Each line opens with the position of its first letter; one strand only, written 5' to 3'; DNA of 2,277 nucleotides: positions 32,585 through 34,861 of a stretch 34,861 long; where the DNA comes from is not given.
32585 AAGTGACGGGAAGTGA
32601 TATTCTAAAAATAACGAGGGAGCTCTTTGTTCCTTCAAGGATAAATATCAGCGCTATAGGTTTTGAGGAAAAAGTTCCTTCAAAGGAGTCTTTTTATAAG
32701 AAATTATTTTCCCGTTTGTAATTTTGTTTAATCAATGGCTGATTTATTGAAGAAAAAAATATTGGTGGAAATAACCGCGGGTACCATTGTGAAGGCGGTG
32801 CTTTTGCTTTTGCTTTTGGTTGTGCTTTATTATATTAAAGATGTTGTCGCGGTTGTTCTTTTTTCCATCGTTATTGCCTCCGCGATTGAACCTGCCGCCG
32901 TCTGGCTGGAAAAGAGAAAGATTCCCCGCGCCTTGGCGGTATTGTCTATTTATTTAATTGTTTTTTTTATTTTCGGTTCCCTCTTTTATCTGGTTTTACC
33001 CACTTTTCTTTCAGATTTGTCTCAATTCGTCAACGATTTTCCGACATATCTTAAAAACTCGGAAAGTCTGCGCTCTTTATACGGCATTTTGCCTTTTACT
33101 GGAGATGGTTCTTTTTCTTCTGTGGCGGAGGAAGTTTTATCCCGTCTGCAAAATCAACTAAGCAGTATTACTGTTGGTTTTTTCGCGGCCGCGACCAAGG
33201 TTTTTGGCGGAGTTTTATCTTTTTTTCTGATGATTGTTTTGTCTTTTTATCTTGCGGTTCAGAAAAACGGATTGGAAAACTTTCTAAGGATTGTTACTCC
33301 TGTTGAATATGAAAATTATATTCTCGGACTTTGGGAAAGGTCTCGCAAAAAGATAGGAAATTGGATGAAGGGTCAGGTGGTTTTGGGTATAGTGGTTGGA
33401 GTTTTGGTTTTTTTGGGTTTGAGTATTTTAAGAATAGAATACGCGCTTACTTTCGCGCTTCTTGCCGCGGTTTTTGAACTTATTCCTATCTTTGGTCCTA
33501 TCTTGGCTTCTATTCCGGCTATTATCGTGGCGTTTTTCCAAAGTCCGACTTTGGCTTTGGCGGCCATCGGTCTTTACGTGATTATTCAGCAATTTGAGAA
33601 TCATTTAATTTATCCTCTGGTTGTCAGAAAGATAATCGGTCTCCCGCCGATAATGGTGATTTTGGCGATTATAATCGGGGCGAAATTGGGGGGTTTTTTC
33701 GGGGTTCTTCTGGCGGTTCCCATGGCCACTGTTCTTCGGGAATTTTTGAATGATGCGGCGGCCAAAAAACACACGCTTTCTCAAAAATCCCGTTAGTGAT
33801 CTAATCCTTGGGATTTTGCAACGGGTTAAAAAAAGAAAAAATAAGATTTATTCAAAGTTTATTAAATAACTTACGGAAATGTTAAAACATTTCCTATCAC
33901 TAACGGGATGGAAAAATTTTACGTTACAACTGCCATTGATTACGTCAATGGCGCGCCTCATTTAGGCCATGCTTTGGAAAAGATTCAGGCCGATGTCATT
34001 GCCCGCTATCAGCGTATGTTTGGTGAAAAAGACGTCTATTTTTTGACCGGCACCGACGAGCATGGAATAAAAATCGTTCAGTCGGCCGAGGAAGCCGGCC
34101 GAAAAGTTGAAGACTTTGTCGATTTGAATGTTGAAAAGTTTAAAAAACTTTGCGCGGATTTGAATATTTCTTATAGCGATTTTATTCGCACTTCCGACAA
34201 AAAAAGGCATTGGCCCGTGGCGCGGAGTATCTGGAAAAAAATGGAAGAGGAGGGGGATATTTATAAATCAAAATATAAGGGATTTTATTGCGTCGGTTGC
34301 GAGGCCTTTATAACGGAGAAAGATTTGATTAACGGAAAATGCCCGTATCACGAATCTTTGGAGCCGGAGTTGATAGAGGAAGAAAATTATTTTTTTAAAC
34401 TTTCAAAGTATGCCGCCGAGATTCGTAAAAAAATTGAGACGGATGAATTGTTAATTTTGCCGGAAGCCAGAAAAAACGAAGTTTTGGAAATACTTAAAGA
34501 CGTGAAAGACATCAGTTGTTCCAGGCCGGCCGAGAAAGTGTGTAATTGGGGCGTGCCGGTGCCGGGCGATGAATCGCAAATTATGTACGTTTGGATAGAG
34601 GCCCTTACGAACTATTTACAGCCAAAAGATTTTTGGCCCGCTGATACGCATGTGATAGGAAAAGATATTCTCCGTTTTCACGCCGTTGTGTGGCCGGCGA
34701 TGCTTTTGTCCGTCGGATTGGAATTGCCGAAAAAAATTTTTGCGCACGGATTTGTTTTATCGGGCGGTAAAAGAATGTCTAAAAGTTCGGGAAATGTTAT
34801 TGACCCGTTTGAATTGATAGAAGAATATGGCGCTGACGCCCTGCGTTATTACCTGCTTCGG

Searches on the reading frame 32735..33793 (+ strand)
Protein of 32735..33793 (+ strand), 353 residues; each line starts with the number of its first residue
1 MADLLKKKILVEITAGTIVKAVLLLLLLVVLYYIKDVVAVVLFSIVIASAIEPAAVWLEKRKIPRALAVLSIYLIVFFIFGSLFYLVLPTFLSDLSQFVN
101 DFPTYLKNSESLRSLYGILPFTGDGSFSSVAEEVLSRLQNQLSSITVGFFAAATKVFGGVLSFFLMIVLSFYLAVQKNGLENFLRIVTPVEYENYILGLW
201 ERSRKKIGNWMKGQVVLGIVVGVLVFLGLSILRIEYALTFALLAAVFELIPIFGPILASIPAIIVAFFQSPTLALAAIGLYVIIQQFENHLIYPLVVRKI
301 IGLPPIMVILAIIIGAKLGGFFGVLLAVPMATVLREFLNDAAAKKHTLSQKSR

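Call 21: search_protein_families(library=pfam, proteins=[window:32735-33793:+], max_evalue=0.001)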
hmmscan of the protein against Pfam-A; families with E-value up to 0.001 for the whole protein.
window:32735-33793:+ (353 aa): 1 family
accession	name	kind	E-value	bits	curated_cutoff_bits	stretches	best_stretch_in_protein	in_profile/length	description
PF01594.21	AI-2E_transport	-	1.1e-64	219.1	34.3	1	22-340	6-325/327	AI-2E family transporter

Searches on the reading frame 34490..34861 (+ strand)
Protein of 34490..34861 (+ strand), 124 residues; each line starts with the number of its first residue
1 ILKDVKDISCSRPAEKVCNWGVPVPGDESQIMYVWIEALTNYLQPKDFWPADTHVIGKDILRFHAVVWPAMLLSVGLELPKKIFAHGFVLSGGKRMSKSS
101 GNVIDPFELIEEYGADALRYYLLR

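Call 80: search_protein_families(library=pfam, proteins=[window:34490-34861:+], max_evalue=0.0001)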
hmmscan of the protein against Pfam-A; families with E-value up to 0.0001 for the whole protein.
window:34490-34861:+ (124 aa): 2 families
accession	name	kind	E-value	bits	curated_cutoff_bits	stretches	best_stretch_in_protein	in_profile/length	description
PF09334.17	tRNA-synt_1g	-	1.5e-35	123.2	20.1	1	4-123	221-355/391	tRNA synthetases class I (M)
PF00133.28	tRNA-synt_1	-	1.2e-14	54.3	22.7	1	44-123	322-403/414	tRNA synthetases class I (I, L, M and V)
